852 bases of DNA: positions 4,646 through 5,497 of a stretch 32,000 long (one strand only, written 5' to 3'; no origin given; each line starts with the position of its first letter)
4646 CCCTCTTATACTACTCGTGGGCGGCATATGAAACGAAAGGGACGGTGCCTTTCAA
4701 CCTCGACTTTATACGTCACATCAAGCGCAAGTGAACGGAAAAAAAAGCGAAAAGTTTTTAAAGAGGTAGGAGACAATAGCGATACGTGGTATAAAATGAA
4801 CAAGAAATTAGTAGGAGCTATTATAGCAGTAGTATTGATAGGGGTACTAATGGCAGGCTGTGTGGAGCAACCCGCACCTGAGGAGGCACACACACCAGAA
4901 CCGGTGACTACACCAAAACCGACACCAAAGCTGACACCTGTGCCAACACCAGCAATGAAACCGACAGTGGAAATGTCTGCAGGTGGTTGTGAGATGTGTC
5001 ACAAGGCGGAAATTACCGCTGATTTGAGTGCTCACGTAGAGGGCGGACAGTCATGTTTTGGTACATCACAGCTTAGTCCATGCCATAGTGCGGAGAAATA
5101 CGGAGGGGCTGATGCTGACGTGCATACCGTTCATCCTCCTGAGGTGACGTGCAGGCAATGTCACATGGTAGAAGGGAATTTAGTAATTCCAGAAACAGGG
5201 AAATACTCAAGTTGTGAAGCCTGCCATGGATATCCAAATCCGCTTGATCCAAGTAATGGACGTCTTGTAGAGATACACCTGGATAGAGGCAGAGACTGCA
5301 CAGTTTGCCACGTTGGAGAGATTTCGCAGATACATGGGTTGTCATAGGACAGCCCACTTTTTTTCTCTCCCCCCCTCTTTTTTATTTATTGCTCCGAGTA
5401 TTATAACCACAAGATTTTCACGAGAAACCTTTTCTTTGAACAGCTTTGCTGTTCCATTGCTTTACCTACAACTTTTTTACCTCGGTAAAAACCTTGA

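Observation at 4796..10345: Paralogous cytochromes share an aligned non-canonical Cys...Cys-His site with variable spacing (C-x8-CH vs C-x1-CH), with a CcmF haem lyase in the same operon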

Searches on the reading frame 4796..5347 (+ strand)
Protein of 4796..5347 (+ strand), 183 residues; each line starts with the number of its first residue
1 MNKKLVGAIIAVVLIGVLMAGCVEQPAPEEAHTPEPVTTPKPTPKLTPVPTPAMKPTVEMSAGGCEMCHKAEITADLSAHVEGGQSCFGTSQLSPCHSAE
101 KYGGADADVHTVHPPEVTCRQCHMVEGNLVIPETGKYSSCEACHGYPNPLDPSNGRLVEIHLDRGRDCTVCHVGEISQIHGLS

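Call 3: search_protein_families(library=pfam, proteins=[window:4796-5347:+], max_evalue=0.01)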
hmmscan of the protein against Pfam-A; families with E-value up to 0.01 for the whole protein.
window:4796-5347:+ (183 aa): 2 families
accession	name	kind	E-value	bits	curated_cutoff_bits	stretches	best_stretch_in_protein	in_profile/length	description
PF14537.11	Cytochrom_c3_2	-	2.3e-05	25.2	25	1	64-144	8-78/79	Cytochrome c3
PF14522.11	Cytochrome_C7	-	6.5e-05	23.1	24.8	0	61-144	12-66/67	Cytochrome c7 and related cytochrome c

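Call 11: find_homologous_proteins(query=window:4796-5347:+)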
Query window:4796-5347:+ (183 aa): 34 proteins with E <= 0.001 among 71 candidates.
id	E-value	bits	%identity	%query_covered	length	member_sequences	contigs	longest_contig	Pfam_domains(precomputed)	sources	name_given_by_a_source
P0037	2.0e-111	388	94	100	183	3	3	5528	-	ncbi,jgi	jgi:hypothetical protein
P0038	1.3e-106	372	90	100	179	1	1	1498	-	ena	-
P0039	3.4e-76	273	69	99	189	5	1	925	PF02085.22,PF14522.12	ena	-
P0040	2.7e-74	267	65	99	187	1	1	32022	-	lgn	-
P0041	1.8e-71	258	66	99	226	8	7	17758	PF02085.22,PF14522.12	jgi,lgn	jgi:hypothetical protein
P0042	7.4e-70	253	63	98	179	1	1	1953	-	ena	-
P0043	1.7e-69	251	65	99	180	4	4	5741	PF02085.22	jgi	jgi:hypothetical protein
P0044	6.1e-69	250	67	99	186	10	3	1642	PF02085.22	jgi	jgi:hypothetical protein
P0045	3.6e-67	244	61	99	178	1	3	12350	PF14522.12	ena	-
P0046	3.6e-67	244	65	99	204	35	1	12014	PF27998.1,PF14522.12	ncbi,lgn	-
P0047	6.4e-67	243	62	99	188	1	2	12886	PF02085.22,PF14522.12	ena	-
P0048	1.0e-54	203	57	98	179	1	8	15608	PF14522.12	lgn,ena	-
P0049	2.5e-52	195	55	100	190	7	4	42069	PF14537.12,PF14522.12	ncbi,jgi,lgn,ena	-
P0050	3.1e-47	179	54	100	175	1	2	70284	PF14522.12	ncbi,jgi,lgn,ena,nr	ncbi:MAG TPA: hypothetical protein EYP28_06520 [Methanophagales archaeon]|nr:hypothetical protein [M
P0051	5.6e-47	178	54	100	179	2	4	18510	PF14522.12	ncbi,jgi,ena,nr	ncbi:hypothetical protein DRN97_01815 [Methanosarcinales archaeon]|nr:MAG: hypothetical protein DRN9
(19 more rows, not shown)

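Call 38: search_protein_families(library=ncbifam, proteins=[window:4796-5347:+], max_evalue=0.01)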
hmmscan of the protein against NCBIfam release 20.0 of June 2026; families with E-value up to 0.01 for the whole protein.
window:4796-5347:+ (183 aa): 5 families
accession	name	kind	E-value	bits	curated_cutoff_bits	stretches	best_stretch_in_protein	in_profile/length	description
NF047727.1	4hemeCytCCctA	equivalog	0.00025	21.1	180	0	59-144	36-104/109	tetraheme c-type cytochrome CctA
TIGR04257.1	nanowire_3heme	domain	0.00076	19.6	40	1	138-175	24-61/75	c(7)-type cytochrome triheme domain-containing protein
NF008084.0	PRK10819.1-5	equivalog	0.0079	16.1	315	0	24-56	57-110/249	TonB system transport protein TonB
NF033186.1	internalin_K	exception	0.008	14.7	1100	1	17-59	505-547/604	class 1 internalin InlK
NF007285.1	PRK09752.1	equivalog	0.0093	13.6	1459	0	25-65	923-961/1250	AIDA-I family autotransporter adhesin YfaL/EhaC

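Call 56: find_homologous_proteins(query=A2, max_evalue=0.01)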
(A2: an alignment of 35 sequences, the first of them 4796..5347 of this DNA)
Query A2 (35 sequences) (183 aa, profile of the alignment): 42 proteins with E <= 0.01 among 8000 candidates.
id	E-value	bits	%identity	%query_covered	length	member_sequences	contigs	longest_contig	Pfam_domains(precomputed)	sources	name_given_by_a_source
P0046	2.3e-83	296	65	99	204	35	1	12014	PF27998.1,PF14522.12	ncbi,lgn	-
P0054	3.0e-82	293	52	100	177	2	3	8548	PF14522.12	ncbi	-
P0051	3.8e-82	292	54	100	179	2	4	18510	PF14522.12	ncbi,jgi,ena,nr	ncbi:hypothetical protein DRN97_01815 [Methanosarcinales archaeon]|nr:MAG: hypothetical protein DRN9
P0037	2.2e-80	287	94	100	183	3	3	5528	-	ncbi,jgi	jgi:hypothetical protein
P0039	5.2e-80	285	69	99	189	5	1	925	PF02085.22,PF14522.12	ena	-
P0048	8.7e-80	285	57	98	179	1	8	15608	PF14522.12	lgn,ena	-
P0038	1.3e-79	284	90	100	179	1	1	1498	-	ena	-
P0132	2.6e-79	283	57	99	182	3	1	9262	PF14537.12,PF14522.12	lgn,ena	-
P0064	2.9e-79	283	49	100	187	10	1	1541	PF14522.12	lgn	-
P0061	4.9e-79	282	51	100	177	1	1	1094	PF14522.12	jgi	-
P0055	7.2e-79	282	51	89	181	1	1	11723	PF14522.12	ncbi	-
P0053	1.2e-77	278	54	100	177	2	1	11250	PF14522.12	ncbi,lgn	-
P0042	1.4e-77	278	63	98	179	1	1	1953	-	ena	-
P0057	2.2e-77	277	53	100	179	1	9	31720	PF14522.12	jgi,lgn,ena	-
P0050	2.6e-77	277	54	100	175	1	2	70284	PF14522.12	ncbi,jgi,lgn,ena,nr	ncbi:MAG TPA: hypothetical protein EYP28_06520 [Methanophagales archaeon]|nr:hypothetical protein [M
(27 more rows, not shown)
